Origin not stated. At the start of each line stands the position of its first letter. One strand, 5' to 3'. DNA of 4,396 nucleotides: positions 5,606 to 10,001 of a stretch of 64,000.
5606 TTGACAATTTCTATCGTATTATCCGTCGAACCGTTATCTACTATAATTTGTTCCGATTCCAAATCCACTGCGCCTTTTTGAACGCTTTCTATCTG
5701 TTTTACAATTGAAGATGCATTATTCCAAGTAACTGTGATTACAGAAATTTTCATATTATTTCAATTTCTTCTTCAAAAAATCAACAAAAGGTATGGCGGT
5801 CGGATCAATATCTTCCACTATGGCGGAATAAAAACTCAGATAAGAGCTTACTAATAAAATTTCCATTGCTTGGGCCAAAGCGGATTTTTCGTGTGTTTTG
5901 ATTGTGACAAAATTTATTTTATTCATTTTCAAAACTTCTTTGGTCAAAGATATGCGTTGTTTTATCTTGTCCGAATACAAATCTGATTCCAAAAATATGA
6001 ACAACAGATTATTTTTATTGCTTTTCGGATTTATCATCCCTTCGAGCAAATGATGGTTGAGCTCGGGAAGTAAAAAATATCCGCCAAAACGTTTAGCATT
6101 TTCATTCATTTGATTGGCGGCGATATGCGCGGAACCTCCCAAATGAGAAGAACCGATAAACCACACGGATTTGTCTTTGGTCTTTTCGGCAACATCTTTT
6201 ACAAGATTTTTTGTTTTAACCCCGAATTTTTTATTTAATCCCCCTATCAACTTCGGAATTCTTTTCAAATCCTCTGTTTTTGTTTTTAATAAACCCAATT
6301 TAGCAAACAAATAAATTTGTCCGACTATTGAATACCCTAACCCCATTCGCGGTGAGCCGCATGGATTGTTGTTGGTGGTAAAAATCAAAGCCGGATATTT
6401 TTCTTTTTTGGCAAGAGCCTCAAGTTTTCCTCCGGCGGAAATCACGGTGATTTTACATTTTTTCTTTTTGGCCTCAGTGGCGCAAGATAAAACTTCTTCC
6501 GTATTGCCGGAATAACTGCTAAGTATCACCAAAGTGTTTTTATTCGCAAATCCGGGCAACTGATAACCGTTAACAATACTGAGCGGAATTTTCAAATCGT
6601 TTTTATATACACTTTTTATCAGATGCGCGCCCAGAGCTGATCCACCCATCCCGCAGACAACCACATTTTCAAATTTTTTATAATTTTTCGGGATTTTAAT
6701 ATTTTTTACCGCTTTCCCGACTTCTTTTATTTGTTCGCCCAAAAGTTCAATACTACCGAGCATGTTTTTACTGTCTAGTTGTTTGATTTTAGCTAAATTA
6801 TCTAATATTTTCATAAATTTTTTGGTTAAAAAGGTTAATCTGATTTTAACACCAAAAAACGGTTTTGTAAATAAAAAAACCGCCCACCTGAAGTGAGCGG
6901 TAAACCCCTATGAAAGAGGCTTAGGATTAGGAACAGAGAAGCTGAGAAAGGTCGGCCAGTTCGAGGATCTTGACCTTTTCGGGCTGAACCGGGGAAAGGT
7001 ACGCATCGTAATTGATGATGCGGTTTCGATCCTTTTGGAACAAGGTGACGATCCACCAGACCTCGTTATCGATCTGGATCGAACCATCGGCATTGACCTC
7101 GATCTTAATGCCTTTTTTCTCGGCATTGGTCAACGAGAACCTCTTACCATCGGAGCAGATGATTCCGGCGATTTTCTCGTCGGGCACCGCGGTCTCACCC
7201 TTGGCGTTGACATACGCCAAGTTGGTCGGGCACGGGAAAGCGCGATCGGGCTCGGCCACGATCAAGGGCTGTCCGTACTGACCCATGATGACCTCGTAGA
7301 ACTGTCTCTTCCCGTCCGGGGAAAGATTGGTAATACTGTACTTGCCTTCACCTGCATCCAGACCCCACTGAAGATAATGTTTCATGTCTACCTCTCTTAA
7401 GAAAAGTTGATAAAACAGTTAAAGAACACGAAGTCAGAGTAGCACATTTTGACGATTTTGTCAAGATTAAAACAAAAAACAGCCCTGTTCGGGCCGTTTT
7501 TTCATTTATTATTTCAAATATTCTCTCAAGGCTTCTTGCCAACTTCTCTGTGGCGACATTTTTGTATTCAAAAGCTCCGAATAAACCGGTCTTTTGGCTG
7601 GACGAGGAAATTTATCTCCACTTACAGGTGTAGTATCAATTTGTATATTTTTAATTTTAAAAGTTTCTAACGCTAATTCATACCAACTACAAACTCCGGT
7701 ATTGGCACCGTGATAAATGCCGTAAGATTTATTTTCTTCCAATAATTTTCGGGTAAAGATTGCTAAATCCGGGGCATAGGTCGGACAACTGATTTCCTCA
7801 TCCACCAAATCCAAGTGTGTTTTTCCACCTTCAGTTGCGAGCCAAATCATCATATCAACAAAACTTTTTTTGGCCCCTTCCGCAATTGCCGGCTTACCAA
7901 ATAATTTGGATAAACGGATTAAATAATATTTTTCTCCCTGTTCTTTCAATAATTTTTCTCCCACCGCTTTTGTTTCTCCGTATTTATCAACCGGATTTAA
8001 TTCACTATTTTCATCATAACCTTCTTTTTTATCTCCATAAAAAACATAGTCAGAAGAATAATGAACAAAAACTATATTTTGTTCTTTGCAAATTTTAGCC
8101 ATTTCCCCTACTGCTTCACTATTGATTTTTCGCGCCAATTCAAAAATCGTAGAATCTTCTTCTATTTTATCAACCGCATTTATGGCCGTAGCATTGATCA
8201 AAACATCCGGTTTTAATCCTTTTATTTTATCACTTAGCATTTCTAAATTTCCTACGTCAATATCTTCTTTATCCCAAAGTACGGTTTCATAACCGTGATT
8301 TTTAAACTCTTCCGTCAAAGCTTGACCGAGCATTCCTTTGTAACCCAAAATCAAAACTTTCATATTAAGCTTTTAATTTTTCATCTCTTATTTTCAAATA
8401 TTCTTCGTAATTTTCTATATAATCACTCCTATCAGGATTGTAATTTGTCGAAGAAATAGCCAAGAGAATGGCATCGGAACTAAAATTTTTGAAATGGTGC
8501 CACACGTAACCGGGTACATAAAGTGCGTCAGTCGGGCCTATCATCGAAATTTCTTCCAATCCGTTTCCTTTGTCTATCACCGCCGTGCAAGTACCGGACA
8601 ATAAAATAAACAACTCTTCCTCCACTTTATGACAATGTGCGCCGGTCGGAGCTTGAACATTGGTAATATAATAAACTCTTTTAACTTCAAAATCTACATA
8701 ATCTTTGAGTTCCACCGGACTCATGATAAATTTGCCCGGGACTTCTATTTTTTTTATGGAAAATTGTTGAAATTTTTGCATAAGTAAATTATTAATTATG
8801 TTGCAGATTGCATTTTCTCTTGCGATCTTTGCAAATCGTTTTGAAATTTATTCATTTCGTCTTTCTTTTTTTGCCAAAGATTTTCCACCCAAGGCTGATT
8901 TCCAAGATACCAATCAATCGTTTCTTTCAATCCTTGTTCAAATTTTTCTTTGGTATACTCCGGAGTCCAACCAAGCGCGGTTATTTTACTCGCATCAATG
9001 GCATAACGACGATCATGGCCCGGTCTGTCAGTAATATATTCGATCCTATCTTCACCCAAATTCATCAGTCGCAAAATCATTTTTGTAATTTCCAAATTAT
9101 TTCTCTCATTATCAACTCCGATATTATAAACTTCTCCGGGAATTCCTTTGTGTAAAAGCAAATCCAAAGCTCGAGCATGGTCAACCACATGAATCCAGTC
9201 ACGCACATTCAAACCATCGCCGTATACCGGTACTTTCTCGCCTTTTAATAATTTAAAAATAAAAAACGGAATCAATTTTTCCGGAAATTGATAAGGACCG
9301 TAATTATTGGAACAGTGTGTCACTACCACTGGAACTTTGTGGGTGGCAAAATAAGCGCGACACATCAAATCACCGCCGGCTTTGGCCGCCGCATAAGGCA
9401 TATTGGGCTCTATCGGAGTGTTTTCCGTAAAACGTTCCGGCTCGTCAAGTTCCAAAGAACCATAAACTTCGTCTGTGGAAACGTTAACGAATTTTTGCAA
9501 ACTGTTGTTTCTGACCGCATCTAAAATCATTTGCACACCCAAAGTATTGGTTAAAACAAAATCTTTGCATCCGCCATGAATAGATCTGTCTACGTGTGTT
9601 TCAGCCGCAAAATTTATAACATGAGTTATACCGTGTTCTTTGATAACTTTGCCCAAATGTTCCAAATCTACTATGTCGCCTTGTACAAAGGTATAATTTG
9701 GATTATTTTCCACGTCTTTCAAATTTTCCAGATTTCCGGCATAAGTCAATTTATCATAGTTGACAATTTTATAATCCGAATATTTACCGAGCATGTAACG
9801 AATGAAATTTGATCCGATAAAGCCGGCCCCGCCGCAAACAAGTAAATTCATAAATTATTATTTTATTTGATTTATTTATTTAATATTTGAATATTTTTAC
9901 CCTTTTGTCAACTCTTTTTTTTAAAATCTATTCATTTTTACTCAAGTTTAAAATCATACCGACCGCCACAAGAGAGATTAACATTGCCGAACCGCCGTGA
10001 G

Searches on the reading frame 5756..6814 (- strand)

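Call 68: search_protein_families(library=pfam, proteins=[window:5756-6814:-], max_evalue=0.0001)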
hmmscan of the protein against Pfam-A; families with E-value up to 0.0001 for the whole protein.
window:5756-6814:- (352 aa): 2 families
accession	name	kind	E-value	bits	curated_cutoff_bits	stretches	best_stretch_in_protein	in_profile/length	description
PF10432.14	bact-PGI_C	-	6.4e-28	98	24.5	1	202-351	2-151/151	Bacterial phospho-glucose isomerase C-terminal SIS domain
PF01380.27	SIS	-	1.2e-05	25.6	25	0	50-127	7-88/131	SIS domain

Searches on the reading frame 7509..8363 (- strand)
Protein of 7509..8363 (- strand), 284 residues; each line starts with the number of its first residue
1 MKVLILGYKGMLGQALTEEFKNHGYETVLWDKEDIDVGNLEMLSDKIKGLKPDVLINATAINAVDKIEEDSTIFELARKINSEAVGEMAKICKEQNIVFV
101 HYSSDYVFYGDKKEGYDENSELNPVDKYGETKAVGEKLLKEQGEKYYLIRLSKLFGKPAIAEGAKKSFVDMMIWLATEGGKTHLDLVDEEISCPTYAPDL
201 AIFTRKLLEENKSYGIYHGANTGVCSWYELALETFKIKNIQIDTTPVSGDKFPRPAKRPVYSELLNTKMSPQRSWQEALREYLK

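Call 68: search_protein_families(library=pfam, proteins=[window:7509-8363:-], max_evalue=0.0001)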
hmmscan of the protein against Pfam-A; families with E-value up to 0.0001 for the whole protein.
window:7509-8363:- (284 aa): 4 families
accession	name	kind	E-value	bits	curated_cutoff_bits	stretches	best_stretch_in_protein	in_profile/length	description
PF04321.23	RmlD_sub_bind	-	4.2e-70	236.5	27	1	1-284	1-283/287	RmlD substrate binding domain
PF01370.27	Epimerase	-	2.2e-18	67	20.9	1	3-178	1-195/240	NAD dependent epimerase/dehydratase family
PF16363.11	GDP_Man_Dehyd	-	8.9e-09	35.7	27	1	35-237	59-268/332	GDP-mannose 4,6 dehydratase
PF07993.18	NAD_binding_4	-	3.4e-06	26.8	20.1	1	76-177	107-231/258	Male sterility protein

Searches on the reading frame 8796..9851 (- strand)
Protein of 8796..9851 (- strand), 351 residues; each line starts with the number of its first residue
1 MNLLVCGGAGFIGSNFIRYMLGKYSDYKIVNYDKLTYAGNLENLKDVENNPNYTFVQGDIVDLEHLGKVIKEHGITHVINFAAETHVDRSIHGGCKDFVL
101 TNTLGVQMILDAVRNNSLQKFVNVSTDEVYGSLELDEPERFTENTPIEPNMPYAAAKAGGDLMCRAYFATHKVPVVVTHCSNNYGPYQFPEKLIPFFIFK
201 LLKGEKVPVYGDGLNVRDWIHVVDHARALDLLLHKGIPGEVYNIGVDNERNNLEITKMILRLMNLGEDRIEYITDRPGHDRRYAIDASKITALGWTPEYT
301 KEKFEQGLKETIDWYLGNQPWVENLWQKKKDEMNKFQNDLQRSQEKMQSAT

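Call 68: search_protein_families(library=pfam, proteins=[window:8796-9851:-], max_evalue=0.0001)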
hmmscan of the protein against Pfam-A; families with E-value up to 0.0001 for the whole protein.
window:8796-9851:- (351 aa): 7 families
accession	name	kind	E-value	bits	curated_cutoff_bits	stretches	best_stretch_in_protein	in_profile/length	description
PF16363.11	GDP_Man_Dehyd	-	7.1e-76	256.2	27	1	4-310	1-331/332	GDP-mannose 4,6 dehydratase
PF01370.27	Epimerase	-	2e-59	201.4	20.9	1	4-245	2-240/240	NAD dependent epimerase/dehydratase family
PF02719.21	Polysacc_synt_2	-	1.2e-12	48.1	20.2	1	3-128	1-130/293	Polysaccharide biosynthesis protein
PF01073.25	3Beta_HSD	-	1.6e-11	44.2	22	1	4-158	1-151/280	3-beta hydroxysteroid dehydrogenase/isomerase family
PF04321.23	RmlD_sub_bind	-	2.6e-10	40.3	27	1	1-173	1-145/287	RmlD substrate binding domain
PF07993.18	NAD_binding_4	-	4.3e-06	26.5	20.1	1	50-181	60-205/258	Male sterility protein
PF13460.12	NAD_binding_10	-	3.1e-05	24.4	27.2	1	37-134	25-106/184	NAD(P)H-binding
